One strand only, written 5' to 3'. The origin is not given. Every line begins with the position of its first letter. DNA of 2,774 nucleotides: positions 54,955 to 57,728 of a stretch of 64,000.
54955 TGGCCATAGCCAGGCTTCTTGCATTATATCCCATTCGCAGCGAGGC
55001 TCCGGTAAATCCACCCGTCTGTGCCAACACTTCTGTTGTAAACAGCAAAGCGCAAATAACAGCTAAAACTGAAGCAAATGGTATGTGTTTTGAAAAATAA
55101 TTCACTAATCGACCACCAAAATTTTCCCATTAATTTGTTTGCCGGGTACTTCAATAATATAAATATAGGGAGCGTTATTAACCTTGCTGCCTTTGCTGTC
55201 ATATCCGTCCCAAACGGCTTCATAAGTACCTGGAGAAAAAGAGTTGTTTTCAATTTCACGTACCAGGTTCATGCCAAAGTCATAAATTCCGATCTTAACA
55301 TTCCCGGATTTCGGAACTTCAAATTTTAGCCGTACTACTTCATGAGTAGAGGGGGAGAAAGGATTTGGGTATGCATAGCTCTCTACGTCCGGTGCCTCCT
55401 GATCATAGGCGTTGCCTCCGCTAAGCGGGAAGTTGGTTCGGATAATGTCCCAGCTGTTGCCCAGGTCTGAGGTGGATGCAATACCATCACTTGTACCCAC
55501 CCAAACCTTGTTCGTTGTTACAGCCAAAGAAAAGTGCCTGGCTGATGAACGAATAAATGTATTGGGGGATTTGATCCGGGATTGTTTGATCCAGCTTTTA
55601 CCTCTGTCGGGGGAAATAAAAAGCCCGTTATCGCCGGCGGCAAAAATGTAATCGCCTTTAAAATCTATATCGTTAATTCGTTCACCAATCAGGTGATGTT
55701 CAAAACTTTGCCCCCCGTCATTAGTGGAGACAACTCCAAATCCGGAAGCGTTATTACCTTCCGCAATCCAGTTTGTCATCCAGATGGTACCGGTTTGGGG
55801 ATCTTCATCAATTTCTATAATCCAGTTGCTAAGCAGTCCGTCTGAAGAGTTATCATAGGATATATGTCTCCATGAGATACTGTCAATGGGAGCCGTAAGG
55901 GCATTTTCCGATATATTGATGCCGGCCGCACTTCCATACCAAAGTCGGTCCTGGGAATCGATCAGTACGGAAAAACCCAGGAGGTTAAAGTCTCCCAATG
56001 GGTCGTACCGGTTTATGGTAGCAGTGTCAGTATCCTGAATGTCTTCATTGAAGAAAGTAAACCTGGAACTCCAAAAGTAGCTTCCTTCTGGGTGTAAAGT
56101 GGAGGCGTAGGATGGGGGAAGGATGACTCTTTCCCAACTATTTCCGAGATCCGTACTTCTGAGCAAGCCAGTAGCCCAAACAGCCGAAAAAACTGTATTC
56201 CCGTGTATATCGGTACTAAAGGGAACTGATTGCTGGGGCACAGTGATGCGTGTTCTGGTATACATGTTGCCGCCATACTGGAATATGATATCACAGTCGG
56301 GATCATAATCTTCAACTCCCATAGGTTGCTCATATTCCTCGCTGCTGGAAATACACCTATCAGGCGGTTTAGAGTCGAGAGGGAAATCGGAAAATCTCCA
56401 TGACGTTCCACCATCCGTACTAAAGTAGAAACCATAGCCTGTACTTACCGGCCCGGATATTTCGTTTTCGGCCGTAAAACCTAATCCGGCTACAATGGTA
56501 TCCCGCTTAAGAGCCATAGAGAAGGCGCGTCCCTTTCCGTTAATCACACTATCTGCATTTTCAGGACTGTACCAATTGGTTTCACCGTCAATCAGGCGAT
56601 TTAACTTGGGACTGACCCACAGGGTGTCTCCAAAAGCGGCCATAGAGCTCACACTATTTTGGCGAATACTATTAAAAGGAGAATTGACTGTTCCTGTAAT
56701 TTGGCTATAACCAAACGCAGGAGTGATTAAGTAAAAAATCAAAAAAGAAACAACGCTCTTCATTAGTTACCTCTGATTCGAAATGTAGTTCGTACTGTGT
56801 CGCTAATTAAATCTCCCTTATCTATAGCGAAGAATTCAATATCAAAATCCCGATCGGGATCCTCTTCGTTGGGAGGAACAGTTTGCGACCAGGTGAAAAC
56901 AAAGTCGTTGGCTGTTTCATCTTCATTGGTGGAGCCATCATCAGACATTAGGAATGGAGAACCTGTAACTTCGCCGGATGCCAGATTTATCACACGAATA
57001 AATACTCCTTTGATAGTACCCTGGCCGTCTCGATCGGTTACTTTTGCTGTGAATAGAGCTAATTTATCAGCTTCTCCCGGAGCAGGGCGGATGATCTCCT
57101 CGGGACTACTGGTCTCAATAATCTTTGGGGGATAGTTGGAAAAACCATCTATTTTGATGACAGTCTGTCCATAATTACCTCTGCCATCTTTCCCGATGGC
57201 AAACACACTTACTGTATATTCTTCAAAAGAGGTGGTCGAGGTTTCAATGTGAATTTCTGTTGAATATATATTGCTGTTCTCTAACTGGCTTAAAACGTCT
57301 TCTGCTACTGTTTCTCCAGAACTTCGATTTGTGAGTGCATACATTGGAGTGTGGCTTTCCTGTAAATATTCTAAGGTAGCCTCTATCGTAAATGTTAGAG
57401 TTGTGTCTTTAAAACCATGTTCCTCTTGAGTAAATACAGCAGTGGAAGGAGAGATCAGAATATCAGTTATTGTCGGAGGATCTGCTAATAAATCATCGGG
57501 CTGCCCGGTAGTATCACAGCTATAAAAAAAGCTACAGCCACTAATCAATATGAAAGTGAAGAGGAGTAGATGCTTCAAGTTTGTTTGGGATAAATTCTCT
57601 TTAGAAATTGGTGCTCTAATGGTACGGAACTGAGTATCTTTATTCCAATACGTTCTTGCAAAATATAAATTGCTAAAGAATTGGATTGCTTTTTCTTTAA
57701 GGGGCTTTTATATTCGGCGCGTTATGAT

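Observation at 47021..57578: Nine-gene, translationally coupled operon fusing glycan synthesis and flipping with two PorV-like barrels and a T9SS cargo propeller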

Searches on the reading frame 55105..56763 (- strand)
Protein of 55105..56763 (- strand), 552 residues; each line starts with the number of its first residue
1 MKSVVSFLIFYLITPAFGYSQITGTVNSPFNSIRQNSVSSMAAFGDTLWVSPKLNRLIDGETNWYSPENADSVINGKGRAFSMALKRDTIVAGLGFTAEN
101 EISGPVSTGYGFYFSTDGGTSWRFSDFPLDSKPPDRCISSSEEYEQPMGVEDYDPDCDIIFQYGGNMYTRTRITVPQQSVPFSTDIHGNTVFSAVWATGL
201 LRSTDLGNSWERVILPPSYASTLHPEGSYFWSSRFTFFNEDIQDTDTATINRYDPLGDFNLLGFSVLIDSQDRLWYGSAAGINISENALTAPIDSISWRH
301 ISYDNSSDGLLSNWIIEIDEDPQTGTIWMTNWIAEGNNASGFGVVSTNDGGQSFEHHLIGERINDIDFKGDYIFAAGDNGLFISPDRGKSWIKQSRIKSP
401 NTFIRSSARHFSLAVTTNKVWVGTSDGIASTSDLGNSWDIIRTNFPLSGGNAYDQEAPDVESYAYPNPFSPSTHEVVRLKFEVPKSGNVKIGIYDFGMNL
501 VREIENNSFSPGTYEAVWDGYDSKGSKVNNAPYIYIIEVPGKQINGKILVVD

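Call 4: search_protein_families(library=pfam, proteins=[window:55105-56763:-], max_evalue=0.1)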
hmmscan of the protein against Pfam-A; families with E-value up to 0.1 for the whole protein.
window:55105-56763:- (552 aa): 5 families
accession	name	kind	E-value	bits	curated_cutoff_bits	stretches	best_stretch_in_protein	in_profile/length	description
PF13860.13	FlgD_ig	-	8.4e-06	26.1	27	1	485-533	21-69/79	FlgD Ig-like domain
PF15902.12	Sortilin-Vps10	-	0.0017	17.6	33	1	346-444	5-115/446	Sortilin, neurotensin receptor 3,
PF13585.12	CHU_C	-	0.0037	17.8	27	1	487-541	27-74/86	CHU_C Type IX secretion signal domain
PF02012.26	BNR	-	0.028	14.8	27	0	113-123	1-11/12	BNR/Asp-box repeat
PF15899.11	BNR_6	-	0.075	13.6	27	0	381-394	1-13/14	BNR-Asp box repeat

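Call 5: search_protein_families(library=ncbifam, proteins=[window:55105-56763:-], max_evalue=0.1)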
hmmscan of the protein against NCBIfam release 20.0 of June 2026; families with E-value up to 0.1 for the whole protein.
window:55105-56763:- (552 aa): 5 families
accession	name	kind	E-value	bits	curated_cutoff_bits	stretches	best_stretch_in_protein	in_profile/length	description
NF045728.1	glycosyl_F510_1955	equivalog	5.4e-11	42.2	175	1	339-443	69-175/246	F510_1955 family glycosylhydrolase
NF033707.1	T9SS_sortase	equivalog_domain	0.00015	19.6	420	1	462-541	999-1079/1095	type IX secretion system sortase PorU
NF009452.0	PRK12812.1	equivalog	0.00067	19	258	1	485-534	150-201/289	flagellar basal body rod modification protein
NF005176.1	PRK06655.1-1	equivalog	0.0011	18.9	230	1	482-534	93-144/197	flagellar hook assembly protein FlgD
NF052228.1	T9SS_PorZ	equivalog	0.0042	15.6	260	1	458-538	669-739/757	type IX secretion system anionic LPS delivery protein PorZ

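Call 18: find_homologous_proteins(query=window:55105-56763:-, max_evalue=0.001)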
Query window:55105-56763:- (552 aa): 782 proteins with E <= 0.001 among 7505 candidates; the best 120 are listed.
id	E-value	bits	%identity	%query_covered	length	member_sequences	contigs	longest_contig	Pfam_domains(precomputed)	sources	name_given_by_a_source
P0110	0.0e+0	1272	100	100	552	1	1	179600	PF13860.13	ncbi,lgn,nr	ncbi:MAG: hypothetical protein FH748_08600 [Balneolaceae bacterium]|nr:hypothetical protein [Balneol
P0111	3.4e-226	770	61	100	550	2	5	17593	PF13860.13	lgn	-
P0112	2.1e-216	738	60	98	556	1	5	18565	PF13860.13,PF02012.27,PF15902.13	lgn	-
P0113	6.9e-216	736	61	99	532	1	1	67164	PF13860.13,PF15902.13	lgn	-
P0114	2.6e-215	734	60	99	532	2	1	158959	PF15902.13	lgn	-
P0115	4.8e-215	733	61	100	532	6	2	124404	PF15902.13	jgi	jgi:hypothetical protein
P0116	8.2e-214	729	60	100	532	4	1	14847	PF13860.13,PF15902.13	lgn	-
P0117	3.0e-212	724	60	100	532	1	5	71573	PF13860.13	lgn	-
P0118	1.2e-209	716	59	100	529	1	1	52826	PF13860.13,PF02012.27,PF15902.13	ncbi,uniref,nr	ncbi:FlgD immunoglobulin-like domain containing protein [Gracilimonas sp.]|uniref:FlgD immunoglobuli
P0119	4.9e-209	714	58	97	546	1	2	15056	PF13860.13,PF02012.27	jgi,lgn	jgi:hypothetical protein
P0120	3.0e-208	711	61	95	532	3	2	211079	PF13860.13,PF15902.13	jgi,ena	jgi:hypothetical protein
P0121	3.2e-207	708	59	99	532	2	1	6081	-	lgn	-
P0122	2.0e-205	702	58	99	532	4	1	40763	PF15902.13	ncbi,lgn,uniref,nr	ncbi:MAG TPA: hypothetical protein VFM80_04215 [Gracilimonas sp.]|uniref:WD40/YVTN/BNR-like repeat-c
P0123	5.5e-205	700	56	99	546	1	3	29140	PF13860.13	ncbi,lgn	-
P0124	8.5e-203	693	54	100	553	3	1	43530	PF13860.13,PF02012.27,PF15902.13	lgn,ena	-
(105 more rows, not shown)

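Call 34: predict_structure(alignment_id=A2)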
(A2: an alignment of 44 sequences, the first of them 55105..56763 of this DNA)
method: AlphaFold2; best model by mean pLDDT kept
length: 552 residues; sequences in the alignment: 44
mean_pLDDT: 85.6   pTM: 0.73
mean pLDDT of the five models: 85.6, 84.7, 83.1, 81.5, 81.1
residues with pLDDT >= 90: 336; 70-90: 138; 50-70: 32; < 50: 46
segments of 3 or more residues with pLDDT < 50: 20-35, 444-472
pLDDT, mean of each block of 10 residues (from residue 1): 79 65 33 58 93 84 79 85 94 91 86 94 95 94 95 95 96 90 97 95 97 96 96 95 95 93 97 97 98 97 94 96 97 70 95 96 96 95 96 83 77 94 89 89 42 36 42 67 89 82 91 87 83 85 79 60
secondary structure, 60 per line:
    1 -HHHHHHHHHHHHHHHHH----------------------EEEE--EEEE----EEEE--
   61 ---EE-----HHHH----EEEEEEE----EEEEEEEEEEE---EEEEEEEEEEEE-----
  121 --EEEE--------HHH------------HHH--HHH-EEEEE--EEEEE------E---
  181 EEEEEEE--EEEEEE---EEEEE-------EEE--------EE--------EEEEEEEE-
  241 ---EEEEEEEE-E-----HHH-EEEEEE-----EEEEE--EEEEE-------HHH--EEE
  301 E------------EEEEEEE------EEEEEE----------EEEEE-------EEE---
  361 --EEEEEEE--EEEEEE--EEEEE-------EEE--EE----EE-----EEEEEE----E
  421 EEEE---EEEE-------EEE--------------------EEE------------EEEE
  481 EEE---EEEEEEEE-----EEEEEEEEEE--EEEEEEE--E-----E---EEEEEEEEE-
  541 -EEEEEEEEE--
elements in order: H2-18 E41-44 E47-50 E55-58 H71-74 E79-85 E90-100 E104-115 E123-126 E159-163 E166-170 E181-187 E190-195 E199-203 E211-213 E232-239 E244-251 E263-268 E274-278 E281-285 E298-301 E314-320 E327-332 E343-347 E355-357 E363-369 E372-377 E380-384 E392-394 E410-415 E420-424 E428-431 E439-441 E462-464 E477-483 E487-494 E500-509 E512-518 E531-539 E542-550

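Call 38: fold_search(model_id=the predicted structure, library=pdb)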
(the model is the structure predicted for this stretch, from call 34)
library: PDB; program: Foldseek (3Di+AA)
matches with E <= 10: 1575; with E <= 0.001: 439
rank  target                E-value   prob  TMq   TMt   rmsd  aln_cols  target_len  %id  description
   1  3ott_B                5.5e-13  1.00  0.20  0.16  29.4       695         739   14  Crystal Structure of the extracellular domain of the putative one component system BT4673 from B. thetaiotaomicron (released 2011-08-10)
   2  5m11                  8.1e-13  1.00  0.27  0.20  25.5       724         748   12  Structural and functional probing of PorZ, an essential bacterial surface component of the type-IX secretion system of h (released 2016-11-09)
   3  3ott_A                4.8e-12  1.00  0.17  0.13  28.1       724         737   12  Crystal Structure of the extracellular domain of the putative one component system BT4673 from B. thetaiotaomicron (released 2011-08-10)
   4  3va6_B                5.5e-12  1.00  0.19  0.15  29.7       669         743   14  Crystal Structure of the extracellular domain of the putative hybrid two component system BT4673 from B. thetaiotaomic (released 2012-06-13)
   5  3va6_A                1.4e-11  1.00  0.16  0.13  28.2       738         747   13  Crystal Structure of the extracellular domain of the putative hybrid two component system BT4673 from B. thetaiotaomic (released 2012-06-13)
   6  4a2m_D                1.6e-11  1.00  0.19  0.15  23.4       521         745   12  Structure of the periplasmic domain of the heparin and heparan sulphate sensing hybrid two component system BT4663 in  (released 2012-05-02)
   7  4a2m_C                1.7e-11  1.00  0.19  0.15  28.2       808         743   10  Structure of the periplasmic domain of the heparin and heparan sulphate sensing hybrid two component system BT4663 in  (released 2012-05-02)
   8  4a2m_A                2.2e-11  1.00  0.19  0.16  25.6       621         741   10  Structure of the periplasmic domain of the heparin and heparan sulphate sensing hybrid two component system BT4663 in  (released 2012-05-02)
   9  4a2m_B                4.8e-11  1.00  0.17  0.13  26.2       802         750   11  Structure of the periplasmic domain of the heparin and heparan sulphate sensing hybrid two component system BT4663 in  (released 2012-05-02)
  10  4a2l_E                6.8e-11  1.00  0.19  0.15  25.7       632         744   12  Structure of the periplasmic domain of the heparin and heparan sulphate sensing hybrid two component system BT4663 in  (released 2012-05-02)
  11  4a2l_C                1.2e-10  1.00  0.16  0.13  26.1       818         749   10  Structure of the periplasmic domain of the heparin and heparan sulphate sensing hybrid two component system BT4663 in  (released 2012-05-02)
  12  4a2l_D                1.4e-10  1.00  0.19  0.15  26.3       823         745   11  Structure of the periplasmic domain of the heparin and heparan sulphate sensing hybrid two component system BT4663 in  (released 2012-05-02)
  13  4a2l_B                1.5e-10  1.00  0.19  0.15  26.1       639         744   12  Structure of the periplasmic domain of the heparin and heparan sulphate sensing hybrid two component system BT4663 in  (released 2012-05-02)
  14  4a2l_A                1.5e-10  1.00  0.18  0.15  26.6       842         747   11  Structure of the periplasmic domain of the heparin and heparan sulphate sensing hybrid two component system BT4663 in  (released 2012-05-02)
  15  4a2l_F                3.0e-10  1.00  0.15  0.13  25.5       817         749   11  Structure of the periplasmic domain of the heparin and heparan sulphate sensing hybrid two component system BT4663 in  (released 2012-05-02)
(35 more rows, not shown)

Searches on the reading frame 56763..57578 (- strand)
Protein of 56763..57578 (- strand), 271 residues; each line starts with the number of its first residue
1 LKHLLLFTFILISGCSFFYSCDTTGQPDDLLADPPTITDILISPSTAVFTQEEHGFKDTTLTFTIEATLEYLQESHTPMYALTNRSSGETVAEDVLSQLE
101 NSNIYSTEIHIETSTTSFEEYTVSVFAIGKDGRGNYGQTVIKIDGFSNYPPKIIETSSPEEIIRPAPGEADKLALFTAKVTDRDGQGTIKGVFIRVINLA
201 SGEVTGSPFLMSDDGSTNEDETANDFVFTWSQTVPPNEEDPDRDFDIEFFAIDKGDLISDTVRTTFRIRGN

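Call 4: search_protein_families(library=pfam, proteins=[window:56763-57578:-], max_evalue=0.1)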
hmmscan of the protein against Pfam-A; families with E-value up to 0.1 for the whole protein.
window:56763-57578:- (271 aa): 2 families
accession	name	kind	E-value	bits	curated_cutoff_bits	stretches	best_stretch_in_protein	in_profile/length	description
PF23033.1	DUF7034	-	0.0093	16.6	27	1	35-129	1-90/119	Domain of unknown function (DUF7034)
PF13344.12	Hydrolase_6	-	0.058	13.9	27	1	66-124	20-76/101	Haloacid dehalogenase-like hydrolase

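Call 5: search_protein_families(library=ncbifam, proteins=[window:56763-57578:-], max_evalue=0.1)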
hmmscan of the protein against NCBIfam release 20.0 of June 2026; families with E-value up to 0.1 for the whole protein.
window:56763-57578:- (271 aa): 0 families

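Call 73: search_solved_structures(query=A8, max_evalue=1)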
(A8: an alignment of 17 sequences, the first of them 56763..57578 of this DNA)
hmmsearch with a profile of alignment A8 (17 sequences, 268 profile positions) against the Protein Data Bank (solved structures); distinct sequences matched with E-value up to 1: 4.
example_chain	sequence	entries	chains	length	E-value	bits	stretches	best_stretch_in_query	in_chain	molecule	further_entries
2ebm_A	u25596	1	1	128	0.2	14.3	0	47-90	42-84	RWD domain-containing protein 1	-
5szo_A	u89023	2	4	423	0.29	13.8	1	117-188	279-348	Protocadherin Gamma B7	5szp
6f7d_A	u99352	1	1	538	0.66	12.6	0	41-66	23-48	Tailspike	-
6f7k_A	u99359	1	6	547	0.68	12.6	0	41-66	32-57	Tailspike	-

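Call 74: search_protein_families(library=pfam, alignment_id=A8, max_evalue=0.01)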
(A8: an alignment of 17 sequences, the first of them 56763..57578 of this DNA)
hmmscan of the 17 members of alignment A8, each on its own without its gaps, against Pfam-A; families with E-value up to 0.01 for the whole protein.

A. member 1, window:56763-57578:- (271 aa): 1 family
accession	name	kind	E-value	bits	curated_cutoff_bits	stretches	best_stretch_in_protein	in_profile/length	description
PF23033.1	DUF7034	-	0.0093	16.6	27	1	35-129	1-90/119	Domain of unknown function (DUF7034)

B. families by the number of members that match (of 17 scanned): 1 family
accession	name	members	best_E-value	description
PF23033.1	DUF7034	2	0.0015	Domain of unknown function (DUF7034)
